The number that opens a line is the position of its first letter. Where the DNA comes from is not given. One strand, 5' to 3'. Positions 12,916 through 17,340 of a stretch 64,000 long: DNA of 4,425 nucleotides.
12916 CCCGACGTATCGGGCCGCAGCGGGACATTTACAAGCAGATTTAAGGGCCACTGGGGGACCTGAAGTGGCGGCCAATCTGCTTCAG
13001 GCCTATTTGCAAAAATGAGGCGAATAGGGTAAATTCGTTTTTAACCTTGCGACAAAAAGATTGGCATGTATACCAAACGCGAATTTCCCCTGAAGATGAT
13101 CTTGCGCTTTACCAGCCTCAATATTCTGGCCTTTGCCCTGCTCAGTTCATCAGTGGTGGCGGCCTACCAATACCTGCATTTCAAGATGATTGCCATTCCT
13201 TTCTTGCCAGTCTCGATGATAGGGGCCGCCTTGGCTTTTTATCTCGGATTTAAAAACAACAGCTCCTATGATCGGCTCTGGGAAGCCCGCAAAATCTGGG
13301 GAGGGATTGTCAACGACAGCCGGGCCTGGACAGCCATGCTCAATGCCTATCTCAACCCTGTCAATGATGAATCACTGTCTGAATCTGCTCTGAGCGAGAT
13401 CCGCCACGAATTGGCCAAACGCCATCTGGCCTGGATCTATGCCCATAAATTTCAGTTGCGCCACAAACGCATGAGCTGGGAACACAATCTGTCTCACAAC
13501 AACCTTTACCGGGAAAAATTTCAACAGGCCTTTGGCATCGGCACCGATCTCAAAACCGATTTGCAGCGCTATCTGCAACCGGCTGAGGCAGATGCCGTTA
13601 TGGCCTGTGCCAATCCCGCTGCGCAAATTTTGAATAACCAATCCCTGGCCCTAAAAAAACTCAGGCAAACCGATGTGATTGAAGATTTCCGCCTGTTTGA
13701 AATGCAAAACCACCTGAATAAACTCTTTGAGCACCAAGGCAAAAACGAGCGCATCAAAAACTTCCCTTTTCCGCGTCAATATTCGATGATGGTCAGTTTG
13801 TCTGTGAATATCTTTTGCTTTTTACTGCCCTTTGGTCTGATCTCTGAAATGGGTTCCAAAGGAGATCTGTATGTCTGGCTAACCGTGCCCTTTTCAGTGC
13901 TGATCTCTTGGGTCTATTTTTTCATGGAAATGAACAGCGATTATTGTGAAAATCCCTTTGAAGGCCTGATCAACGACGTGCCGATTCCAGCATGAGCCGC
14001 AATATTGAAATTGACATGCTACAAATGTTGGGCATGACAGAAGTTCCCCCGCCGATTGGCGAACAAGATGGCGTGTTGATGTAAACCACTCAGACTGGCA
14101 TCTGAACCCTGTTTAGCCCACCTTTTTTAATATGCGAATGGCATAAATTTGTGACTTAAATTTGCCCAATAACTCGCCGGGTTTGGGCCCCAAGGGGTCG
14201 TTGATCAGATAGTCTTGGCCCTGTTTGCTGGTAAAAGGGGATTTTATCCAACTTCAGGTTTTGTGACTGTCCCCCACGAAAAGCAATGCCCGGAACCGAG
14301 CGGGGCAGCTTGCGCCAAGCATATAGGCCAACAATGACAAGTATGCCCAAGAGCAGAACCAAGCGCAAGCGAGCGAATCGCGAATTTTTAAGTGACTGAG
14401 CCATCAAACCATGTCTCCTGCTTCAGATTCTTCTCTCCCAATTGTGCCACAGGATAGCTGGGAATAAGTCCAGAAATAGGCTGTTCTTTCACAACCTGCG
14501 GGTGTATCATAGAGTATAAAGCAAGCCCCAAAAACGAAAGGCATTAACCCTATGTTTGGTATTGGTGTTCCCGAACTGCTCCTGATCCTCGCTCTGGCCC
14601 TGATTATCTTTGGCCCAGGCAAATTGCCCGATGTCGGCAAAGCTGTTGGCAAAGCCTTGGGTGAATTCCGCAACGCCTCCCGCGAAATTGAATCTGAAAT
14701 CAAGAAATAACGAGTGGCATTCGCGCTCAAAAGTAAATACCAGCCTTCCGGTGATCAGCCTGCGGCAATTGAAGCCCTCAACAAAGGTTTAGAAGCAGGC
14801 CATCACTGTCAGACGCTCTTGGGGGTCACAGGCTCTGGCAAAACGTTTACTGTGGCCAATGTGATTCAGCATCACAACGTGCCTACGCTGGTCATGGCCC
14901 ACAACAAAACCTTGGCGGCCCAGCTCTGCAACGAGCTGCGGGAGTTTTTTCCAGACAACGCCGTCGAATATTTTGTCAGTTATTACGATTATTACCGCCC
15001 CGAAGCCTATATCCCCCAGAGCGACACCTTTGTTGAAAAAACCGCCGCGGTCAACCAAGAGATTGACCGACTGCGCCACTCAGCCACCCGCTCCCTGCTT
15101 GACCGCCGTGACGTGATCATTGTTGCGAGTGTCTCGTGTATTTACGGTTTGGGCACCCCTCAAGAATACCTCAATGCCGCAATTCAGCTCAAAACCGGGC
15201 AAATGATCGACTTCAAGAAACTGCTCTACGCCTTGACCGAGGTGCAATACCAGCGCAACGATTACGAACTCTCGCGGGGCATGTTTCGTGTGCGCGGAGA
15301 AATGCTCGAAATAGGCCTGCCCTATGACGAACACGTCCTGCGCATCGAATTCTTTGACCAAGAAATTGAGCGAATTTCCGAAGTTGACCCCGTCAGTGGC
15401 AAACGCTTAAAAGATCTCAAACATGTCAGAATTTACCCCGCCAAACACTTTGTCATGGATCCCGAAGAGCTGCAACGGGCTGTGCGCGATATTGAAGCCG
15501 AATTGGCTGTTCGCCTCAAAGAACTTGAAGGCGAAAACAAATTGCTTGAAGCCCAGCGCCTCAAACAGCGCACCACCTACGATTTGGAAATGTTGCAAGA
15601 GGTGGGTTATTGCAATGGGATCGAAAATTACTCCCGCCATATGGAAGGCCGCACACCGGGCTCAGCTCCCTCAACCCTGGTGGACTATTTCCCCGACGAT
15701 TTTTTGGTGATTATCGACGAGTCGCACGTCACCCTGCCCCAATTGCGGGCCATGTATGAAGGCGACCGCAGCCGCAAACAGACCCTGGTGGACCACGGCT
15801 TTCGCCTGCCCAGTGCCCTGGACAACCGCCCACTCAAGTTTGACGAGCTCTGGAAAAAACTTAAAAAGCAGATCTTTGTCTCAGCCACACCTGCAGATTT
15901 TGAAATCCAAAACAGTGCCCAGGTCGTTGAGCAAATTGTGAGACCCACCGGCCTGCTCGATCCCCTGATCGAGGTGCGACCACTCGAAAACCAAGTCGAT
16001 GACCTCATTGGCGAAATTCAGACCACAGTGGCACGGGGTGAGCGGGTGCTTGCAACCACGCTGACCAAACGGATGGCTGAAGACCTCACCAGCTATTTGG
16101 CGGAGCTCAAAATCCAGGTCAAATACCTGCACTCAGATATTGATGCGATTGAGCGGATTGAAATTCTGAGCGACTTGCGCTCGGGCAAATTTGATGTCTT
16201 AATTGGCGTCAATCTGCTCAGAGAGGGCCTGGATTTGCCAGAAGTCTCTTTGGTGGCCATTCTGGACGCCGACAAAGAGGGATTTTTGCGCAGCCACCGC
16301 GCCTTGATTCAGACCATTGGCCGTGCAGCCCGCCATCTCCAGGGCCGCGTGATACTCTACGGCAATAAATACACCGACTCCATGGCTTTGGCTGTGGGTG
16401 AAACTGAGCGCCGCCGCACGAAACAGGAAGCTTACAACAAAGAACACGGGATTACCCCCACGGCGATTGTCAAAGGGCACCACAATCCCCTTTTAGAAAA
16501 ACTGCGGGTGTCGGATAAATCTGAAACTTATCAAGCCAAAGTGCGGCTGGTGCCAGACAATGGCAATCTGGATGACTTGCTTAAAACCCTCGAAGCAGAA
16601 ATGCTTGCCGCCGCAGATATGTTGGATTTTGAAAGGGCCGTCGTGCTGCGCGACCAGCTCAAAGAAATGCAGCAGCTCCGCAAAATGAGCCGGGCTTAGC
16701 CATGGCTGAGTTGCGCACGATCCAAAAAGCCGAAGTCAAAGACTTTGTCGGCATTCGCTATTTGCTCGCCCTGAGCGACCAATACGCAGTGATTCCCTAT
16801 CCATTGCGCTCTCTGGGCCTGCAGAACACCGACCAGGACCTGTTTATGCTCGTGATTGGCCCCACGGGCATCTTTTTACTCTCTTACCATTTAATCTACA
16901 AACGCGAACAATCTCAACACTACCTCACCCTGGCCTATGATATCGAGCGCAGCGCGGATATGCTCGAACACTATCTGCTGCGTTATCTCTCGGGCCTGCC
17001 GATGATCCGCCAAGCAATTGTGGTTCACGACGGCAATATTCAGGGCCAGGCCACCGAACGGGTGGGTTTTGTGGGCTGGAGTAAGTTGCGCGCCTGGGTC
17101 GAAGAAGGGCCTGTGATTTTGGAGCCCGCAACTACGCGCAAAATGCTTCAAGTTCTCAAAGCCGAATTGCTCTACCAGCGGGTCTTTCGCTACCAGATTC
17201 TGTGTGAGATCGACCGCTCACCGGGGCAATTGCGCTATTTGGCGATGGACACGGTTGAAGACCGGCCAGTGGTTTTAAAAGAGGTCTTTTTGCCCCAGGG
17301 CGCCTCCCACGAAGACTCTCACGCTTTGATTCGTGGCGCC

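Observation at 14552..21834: uvrB appears co-transcribed with a NERD-like/tandem-pseudokinase membrane protein, a Crp-like regulator, a WD40 protein and a phosphodiester glycosidase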

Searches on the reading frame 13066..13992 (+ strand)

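Call 20: search_protein_families(library=pfam, proteins=[window:13066-13992:+], max_evalue=0.0001)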
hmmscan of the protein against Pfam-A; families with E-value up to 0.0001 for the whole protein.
window:13066-13992:+ (309 aa): 1 family
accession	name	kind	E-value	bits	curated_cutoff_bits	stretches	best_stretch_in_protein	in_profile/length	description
PF25539.1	Bestrophin_2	-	2.9e-51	175.1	27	1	19-307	27-275/288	Bacterial/Fungal Bestrophin protein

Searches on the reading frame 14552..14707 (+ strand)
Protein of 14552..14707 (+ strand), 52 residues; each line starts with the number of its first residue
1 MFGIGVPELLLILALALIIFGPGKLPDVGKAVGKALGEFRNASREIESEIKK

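Call 7: search_protein_families(library=pfam, proteins=[window:14552-14707:+], max_evalue=0.01)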
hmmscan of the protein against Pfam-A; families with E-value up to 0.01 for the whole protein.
window:14552-14707:+ (52 aa): 1 family
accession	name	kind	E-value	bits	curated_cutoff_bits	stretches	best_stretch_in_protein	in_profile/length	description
PF02416.21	TatA_B_E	-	1.5e-19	69.4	21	1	4-52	1-49/53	mttA/Hcf106 family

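Call 8: search_protein_families(library=ncbifam, proteins=[window:14552-14707:+], max_evalue=0.01)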
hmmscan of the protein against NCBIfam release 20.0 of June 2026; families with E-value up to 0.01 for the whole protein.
window:14552-14707:+ (52 aa): 23 families
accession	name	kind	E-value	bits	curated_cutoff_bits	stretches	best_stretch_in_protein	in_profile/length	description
NF011430.0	PRK14861.1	subfamily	3.2e-21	74.6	62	1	2-50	3-51/61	twin arginine translocase protein A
NF011429.0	PRK14857.1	equivalog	8.7e-21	74.2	77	1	1-52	3-54/91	TatA/E family twin arginine-targeting protein translocase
TIGR01411.1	tatAE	subfamily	1.8e-17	62.6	53.9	1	3-49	1-47/47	twin-arginine translocase TatA/TatE family subunit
NF002377.0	PRK01371.1-4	equivalog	3e-11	43.7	96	1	1-51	1-51/119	sec-independent translocase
TIGR01410.1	tatB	equivalog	3e-10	40.5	56.5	1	2-51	1-50/80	Sec-independent protein translocase protein TatB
NF047942.1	TatA_Rickett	exception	9.3e-08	31.6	90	1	3-41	2-40/45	twin-arginine translocase TatA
NF002402.0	PRK01470.1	equivalog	7e-07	28.7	71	1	3-48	2-47/53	twin arginine translocase protein A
NF002374.0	PRK01371.1-1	equivalog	7.2e-07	29.7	162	1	4-52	5-53/152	sec-independent translocase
NF002813.0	PRK02958.1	equivalog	4.5e-06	26.7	83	1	3-49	3-49/73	Sec-independent protein translocase subunit TatA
NF047941.1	TatB_Rickett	equivalog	7.6e-06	26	75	1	1-51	1-51/84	Sec-independent protein translocase subunit TatB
NF001854.0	PRK00575.1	equivalog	1.9e-05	25.2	72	1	4-50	4-50/94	Sec-independent protein translocase subunit TatA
NF001212.0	PRK00182.1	equivalog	6.7e-05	23.3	195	1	3-49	4-50/165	Sec-independent protein translocase subunit TatB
NF002448.0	PRK01614.1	equivalog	7.3e-05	23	83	1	1-45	1-45/85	Sec-independent protein translocase subunit TatA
NF003396.0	PRK04598.1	equivalog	8.8e-05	22.9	121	1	1-48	1-48/81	Sec-independent protein translocase subunit TatA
NF002960.0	PRK03625.1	equivalog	0.00012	22.3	92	1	1-51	1-51/67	twin-arginine translocase subunit TatE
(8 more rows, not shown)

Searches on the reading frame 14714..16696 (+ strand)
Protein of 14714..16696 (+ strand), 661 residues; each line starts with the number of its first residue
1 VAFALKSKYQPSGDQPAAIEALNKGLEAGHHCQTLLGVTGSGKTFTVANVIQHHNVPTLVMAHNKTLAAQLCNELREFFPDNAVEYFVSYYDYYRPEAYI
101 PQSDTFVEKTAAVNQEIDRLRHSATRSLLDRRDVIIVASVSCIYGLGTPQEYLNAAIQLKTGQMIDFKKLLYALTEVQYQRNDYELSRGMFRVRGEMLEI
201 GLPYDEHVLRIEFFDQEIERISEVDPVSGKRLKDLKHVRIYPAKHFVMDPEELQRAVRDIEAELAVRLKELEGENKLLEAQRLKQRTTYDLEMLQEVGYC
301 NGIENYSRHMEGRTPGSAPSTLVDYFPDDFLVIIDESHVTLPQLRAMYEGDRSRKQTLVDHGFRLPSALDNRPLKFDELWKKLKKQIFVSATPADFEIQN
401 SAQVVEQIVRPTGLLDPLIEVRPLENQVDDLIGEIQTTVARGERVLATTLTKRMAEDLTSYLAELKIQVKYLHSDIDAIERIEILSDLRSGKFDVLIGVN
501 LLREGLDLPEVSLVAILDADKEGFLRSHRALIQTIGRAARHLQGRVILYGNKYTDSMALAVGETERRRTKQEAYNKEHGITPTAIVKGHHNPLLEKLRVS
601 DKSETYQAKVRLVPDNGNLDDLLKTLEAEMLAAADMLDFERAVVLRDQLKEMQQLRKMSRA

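Call 7: search_protein_families(library=pfam, proteins=[window:14714-16696:+], max_evalue=0.01)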
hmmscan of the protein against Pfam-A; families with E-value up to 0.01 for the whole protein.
window:14714-16696:+ (661 aa): 8 families
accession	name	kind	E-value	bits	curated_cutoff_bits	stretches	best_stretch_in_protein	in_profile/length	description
PF17757.6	UvrB_inter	-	1.2e-30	105.9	22.9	1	157-246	1-91/91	UvrB interaction domain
PF00271.37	Helicase_C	-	1.6e-20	73.8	23.5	1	431-541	6-109/110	Helicase conserved C-terminal domain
PF12344.14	UvrB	-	3e-18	65.8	27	1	548-587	1-40/43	Ultra-violet resistance protein B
PF04851.21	ResIII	-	1.5e-09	38.4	22.5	1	10-137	3-131/164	Type III restriction enzyme, res subunit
PF02151.25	UVR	-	1.8e-07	31.1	21.5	1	621-654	2-35/36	UvrB/uvrC motif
PF00270.35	DEAD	-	8.8e-05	22.7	26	1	15-83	4-73/167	DEAD/DEAH box helicase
PF13604.12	AAA_30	-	0.0027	17.9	27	0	20-74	8-65/191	AAA domain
PF13401.12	AAA_22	-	0.0051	17.6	27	0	32-136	7-89/130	AAA domain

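Call 8: search_protein_families(library=ncbifam, proteins=[window:14714-16696:+], max_evalue=0.01)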
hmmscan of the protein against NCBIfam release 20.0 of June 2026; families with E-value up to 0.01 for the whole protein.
window:14714-16696:+ (661 aa): 40 families (the best 25 are shown)
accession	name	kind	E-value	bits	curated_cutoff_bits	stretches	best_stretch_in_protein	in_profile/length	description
NF003673.1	PRK05298.1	equivalog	0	1039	743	1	3-654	2-652/653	excinuclease ABC subunit UvrB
TIGR00631.1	uvrb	equivalog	0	1027.4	750.1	1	3-652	2-657/658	excinuclease ABC subunit UvrB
TIGR00580.2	mfd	equivalog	4.7e-21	74.9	800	2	174-363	1-159/907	transcription-repair coupling factor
NF007966.0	PRK10689.1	equivalog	1.6e-16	59.2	1329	1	34-252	18-223/1148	transcription-repair coupling factor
TIGR00595.1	priA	equivalog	6e-13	48.2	230.35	1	450-552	273-383/509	replication restart helicase PriA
NF004066.1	PRK05580.1-3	equivalog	6.5e-13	47.9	813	1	452-548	550-654/788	primosomal protein N'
NF004067.0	PRK05580.1-4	equivalog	4.2e-12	45.2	763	2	451-555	496-607/737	primosomal protein N'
NF004070.0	PRK05580.2-2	equivalog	3.9e-11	41.8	921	1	453-581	496-633/729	primosomal protein N'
TIGR00643.1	recG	equivalog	1.6e-10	40.3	659.4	1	451-548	469-561/629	ATP-dependent DNA helicase RecG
NF004069.0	PRK05580.2-1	equivalog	1e-09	37.4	767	1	451-550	389-495/612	primosomal protein N'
NF053631.1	RNA_helic_CshA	equivalog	1.3e-08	34.2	646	1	443-574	238-365/434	degradosome RNA helicase CshA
NF053636.1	DDHlcsCsdAPsy1082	equivalog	2.7e-08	32.8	890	1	444-540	245-339/512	DEAD/DEAH box helicase CsdA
NF004065.0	PRK05580.1-1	equivalog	3.3e-08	32.2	858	1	460-549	495-596/731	primosomal protein N'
NF010337.0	PRK13766.1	equivalog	4.2e-08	31.8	610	1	443-580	367-508/781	Hef nuclease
NF004072.0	PRK05580.2-4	equivalog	1.1e-07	30.6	1030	1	452-557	415-527/648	primosomal protein N'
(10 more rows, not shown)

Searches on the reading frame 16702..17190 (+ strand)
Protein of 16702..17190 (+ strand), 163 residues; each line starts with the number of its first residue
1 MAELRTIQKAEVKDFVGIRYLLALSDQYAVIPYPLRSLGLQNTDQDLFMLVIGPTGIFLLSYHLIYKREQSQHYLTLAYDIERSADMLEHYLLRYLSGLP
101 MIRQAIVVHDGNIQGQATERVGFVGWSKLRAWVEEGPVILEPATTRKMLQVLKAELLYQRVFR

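Call 9: search_protein_families(library=pfam, proteins=[window:16702-17190:+], max_evalue=10)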
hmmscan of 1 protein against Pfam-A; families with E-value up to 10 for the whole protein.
seq(163 aa): 0 families

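Call 42: search_solved_structures(query=A3, max_evalue=10)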
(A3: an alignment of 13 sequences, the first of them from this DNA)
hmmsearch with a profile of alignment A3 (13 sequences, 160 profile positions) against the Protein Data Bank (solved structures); distinct sequences matched with E-value up to 10: 3.
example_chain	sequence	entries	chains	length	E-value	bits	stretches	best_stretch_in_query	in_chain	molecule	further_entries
7sch_A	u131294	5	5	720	0.055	16.6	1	40-104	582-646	Exostosin-1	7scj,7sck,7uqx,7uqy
7zay_A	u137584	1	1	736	0.056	16.5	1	40-104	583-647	Exostosin-1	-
1fqv_A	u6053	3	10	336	1.4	12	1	13-79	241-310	SKP2 | S-phase kinase-associated protein 2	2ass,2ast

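Call 53: predict_structure(alignment_id=A3)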
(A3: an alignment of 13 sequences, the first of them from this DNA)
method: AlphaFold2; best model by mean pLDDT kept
length: 160 residues; sequences in the alignment: 13
mean_pLDDT: 77.4   pTM: 0.77
mean pLDDT of the five models: 77.4, 77.1, 77.0, 76.8, 76.7
residues with pLDDT >= 90: 44; 70-90: 72; 50-70: 25; < 50: 19
segments of 3 or more residues with pLDDT < 50: 1-14, 156-160
pLDDT, mean of each block of 10 residues (from residue 1): 36 50 75 78 72 92 72 83 92 90 91 83 89 89 88 59
secondary structure, 60 per line:
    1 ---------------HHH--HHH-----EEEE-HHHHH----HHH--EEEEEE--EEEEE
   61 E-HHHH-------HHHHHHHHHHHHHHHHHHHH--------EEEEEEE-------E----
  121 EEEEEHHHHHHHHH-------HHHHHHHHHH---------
elements in order: E29-32 H34-38 E48-53 E56-61 H63-66 H74-93 E102-108 E121-125 H126-134 H142-151

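Call 77: search_protein_representatives(alignment_id=A3)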
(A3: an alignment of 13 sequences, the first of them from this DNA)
Query: 13 sequences, 160 profile positions. Proteins with E-value up to 0.001 (for the whole library): 9; up to 1e-10: 3; up to 1e-30: 2. The best 9 are listed.
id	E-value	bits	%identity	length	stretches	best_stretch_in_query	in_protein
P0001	1.7e-71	255.5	-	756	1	1-160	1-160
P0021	5.8e-63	227.8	-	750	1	1-160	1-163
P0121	5.0e-13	65.5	-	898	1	1-156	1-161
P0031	5.8e-09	52.3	-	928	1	1-160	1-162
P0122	7.1e-06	42.2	-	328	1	18-151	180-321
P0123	1.3e-05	41.4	-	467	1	50-152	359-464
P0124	3.7e-04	36.7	-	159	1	48-152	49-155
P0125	6.5e-04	35.9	-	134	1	1-70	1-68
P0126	1.0e-03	35.3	-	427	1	50-152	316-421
